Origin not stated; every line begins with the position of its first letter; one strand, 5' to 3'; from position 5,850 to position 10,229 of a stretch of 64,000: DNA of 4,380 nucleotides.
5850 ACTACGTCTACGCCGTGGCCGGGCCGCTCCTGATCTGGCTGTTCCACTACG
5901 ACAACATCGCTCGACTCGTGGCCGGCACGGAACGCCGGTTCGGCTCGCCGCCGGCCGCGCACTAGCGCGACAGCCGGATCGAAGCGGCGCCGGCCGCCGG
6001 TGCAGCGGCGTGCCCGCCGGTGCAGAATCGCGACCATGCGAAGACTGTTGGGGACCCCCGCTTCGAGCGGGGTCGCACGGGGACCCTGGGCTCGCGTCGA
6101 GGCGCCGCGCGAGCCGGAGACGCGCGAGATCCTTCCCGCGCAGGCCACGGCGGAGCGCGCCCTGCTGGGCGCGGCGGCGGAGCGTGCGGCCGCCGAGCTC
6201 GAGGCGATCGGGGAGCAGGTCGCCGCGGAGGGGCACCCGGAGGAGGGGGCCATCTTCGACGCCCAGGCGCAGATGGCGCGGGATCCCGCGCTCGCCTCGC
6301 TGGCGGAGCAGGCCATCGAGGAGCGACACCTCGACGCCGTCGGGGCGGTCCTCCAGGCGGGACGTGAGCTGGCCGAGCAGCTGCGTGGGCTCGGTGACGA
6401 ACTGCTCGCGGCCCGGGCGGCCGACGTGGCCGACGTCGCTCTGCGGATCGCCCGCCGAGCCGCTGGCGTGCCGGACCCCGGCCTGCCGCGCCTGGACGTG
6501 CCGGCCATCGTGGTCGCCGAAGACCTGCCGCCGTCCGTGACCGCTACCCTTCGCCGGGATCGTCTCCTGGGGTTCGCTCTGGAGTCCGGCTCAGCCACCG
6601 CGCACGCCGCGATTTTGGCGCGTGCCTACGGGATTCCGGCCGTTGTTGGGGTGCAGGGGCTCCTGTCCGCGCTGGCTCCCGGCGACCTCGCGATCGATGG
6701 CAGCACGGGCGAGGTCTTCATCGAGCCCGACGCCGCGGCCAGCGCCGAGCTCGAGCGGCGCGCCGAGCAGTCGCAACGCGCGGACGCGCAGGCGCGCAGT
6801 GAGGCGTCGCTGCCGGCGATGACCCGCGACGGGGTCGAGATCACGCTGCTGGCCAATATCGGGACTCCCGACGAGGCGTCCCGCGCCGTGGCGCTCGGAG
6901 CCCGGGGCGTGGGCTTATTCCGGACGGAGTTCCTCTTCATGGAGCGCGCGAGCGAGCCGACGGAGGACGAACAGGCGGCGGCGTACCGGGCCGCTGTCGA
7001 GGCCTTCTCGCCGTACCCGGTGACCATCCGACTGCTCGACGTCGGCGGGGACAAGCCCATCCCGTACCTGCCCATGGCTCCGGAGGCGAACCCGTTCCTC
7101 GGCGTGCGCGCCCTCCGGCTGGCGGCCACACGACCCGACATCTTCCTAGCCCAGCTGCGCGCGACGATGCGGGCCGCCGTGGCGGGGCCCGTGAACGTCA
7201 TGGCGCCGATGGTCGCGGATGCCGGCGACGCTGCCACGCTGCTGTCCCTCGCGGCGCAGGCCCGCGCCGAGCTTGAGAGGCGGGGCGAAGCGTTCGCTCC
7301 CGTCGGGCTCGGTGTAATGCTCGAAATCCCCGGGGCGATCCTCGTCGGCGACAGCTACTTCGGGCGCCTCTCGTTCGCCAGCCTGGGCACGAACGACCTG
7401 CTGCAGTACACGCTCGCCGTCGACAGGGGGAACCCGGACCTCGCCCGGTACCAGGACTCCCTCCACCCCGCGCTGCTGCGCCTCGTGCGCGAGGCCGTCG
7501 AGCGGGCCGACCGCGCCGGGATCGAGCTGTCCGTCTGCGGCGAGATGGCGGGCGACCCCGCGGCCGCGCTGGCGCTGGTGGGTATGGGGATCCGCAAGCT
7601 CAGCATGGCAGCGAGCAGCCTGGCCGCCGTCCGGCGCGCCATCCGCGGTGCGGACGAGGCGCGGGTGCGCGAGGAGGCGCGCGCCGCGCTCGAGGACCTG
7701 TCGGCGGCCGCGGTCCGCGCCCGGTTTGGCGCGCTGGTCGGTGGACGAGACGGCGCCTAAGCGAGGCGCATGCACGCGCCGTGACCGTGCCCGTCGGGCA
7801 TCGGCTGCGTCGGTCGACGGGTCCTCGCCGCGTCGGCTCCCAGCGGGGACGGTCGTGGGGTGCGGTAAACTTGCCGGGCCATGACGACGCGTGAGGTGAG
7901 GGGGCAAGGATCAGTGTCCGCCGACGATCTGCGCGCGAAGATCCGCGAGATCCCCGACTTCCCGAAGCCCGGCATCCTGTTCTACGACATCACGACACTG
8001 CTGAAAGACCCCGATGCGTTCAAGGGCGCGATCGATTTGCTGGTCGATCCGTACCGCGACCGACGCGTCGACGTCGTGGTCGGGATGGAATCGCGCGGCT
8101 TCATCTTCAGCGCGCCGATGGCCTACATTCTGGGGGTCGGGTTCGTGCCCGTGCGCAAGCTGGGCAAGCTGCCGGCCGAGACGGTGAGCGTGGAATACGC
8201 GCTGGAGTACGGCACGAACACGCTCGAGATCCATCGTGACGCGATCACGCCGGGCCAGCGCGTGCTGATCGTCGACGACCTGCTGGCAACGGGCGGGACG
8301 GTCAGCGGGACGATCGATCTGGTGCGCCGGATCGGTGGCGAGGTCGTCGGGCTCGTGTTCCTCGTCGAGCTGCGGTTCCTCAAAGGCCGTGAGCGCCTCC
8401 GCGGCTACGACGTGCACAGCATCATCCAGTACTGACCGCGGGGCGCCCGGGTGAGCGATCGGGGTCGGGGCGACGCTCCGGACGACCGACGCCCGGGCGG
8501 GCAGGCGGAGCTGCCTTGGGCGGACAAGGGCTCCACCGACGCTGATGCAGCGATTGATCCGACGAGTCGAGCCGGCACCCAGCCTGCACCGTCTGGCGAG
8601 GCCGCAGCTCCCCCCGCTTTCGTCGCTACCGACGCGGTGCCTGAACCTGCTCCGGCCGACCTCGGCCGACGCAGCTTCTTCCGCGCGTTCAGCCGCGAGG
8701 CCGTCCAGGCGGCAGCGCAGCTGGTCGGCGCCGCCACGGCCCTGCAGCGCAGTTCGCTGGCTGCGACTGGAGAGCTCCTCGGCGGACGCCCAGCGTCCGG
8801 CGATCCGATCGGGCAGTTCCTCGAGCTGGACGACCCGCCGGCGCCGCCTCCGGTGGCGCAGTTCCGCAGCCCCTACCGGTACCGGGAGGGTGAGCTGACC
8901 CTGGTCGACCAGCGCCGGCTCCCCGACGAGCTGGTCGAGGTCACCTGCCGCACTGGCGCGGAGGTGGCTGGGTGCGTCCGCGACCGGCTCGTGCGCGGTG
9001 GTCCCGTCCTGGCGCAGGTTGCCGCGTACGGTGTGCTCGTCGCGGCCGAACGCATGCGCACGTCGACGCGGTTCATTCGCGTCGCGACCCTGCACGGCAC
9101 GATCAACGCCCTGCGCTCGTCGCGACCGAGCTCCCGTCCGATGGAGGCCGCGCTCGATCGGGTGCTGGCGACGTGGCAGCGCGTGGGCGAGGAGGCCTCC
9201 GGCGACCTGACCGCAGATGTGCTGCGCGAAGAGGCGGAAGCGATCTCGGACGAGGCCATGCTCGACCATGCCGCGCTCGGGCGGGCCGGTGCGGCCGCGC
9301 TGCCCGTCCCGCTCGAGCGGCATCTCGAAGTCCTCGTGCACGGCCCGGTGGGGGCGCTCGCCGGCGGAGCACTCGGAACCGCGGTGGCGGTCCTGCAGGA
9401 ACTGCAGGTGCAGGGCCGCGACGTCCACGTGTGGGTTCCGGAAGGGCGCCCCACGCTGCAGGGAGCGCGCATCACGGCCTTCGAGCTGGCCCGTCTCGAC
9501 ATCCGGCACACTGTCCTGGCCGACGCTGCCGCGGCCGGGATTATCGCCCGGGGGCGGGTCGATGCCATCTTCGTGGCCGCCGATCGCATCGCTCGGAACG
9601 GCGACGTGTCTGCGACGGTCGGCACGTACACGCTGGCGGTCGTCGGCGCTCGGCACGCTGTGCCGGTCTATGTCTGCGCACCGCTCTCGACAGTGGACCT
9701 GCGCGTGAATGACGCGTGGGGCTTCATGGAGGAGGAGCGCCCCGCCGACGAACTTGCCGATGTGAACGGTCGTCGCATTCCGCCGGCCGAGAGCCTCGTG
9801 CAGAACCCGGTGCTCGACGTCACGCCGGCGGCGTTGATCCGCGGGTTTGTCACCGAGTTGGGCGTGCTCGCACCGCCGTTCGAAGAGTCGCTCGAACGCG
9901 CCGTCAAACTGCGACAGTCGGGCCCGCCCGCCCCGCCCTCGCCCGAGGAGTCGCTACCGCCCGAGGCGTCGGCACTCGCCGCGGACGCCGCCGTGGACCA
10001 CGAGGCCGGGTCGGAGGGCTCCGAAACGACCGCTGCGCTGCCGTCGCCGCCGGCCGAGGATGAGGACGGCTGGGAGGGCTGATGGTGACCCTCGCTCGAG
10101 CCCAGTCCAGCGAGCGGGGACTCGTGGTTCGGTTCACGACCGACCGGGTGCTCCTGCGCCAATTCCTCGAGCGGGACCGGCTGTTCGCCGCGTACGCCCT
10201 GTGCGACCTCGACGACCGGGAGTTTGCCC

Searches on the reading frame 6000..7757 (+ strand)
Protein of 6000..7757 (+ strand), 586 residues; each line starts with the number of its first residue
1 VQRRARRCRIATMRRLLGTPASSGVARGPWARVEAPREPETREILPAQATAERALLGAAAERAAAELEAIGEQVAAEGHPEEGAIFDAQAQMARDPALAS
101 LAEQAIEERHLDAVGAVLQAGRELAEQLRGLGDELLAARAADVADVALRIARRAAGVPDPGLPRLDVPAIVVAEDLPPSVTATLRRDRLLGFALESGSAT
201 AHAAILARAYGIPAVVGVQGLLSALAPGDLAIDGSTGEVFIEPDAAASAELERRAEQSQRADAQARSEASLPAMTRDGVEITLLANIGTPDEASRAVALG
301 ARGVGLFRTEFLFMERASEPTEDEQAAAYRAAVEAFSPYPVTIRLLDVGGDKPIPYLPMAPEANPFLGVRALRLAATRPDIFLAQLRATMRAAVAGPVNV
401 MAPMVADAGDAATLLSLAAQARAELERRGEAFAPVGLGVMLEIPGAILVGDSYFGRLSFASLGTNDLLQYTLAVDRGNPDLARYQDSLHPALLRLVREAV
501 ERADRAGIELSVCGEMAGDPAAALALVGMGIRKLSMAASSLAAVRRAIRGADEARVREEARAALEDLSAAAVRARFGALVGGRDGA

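Call 19: search_protein_families(library=pfam, max_evalue=0.00001, proteins=[window:6000-7757:+])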
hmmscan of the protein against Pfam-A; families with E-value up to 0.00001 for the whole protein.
window:6000-7757:+ (586 aa): 3 families
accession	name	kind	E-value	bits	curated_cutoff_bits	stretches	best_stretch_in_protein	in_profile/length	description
PF02896.24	PEP-utilizers_C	-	1.3e-94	317.1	22.8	1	264-551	3-291/293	PEP-utilising enzyme, PEP-binding domain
PF05524.18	PEP-utilisers_N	-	1.2e-20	74.3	24.4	1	18-139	2-121/121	PEP-utilising enzyme, N-terminal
PF00391.29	PEP-utilizers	-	2.2e-18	66.1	23.1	1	168-237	4-72/72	PEP-utilising enzyme, mobile domain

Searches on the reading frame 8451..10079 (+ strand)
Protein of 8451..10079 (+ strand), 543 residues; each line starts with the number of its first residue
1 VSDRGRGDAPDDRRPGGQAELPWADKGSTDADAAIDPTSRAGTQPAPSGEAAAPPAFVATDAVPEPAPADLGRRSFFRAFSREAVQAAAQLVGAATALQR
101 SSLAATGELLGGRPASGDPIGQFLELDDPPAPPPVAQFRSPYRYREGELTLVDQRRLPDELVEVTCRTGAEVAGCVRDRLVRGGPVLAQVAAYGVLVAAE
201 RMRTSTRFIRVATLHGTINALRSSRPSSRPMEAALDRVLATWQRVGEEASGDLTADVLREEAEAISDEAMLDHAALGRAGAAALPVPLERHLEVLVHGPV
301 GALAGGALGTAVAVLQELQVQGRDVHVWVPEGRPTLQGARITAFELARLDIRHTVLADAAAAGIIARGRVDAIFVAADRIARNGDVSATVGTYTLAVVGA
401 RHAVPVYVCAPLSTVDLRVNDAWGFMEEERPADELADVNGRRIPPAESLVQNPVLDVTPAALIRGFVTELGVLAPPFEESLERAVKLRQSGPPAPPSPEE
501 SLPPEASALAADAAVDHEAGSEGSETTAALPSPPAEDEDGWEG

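Call 19: search_protein_families(library=pfam, max_evalue=0.00001, proteins=[window:8451-10079:+])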
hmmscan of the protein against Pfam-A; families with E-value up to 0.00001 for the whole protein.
window:8451-10079:+ (543 aa): 1 family
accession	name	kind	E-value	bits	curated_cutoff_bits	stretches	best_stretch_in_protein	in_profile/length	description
PF01008.23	IF-2B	-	5e-56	190.4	22.4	1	181-475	2-280/280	Initiation factor 2 subunit family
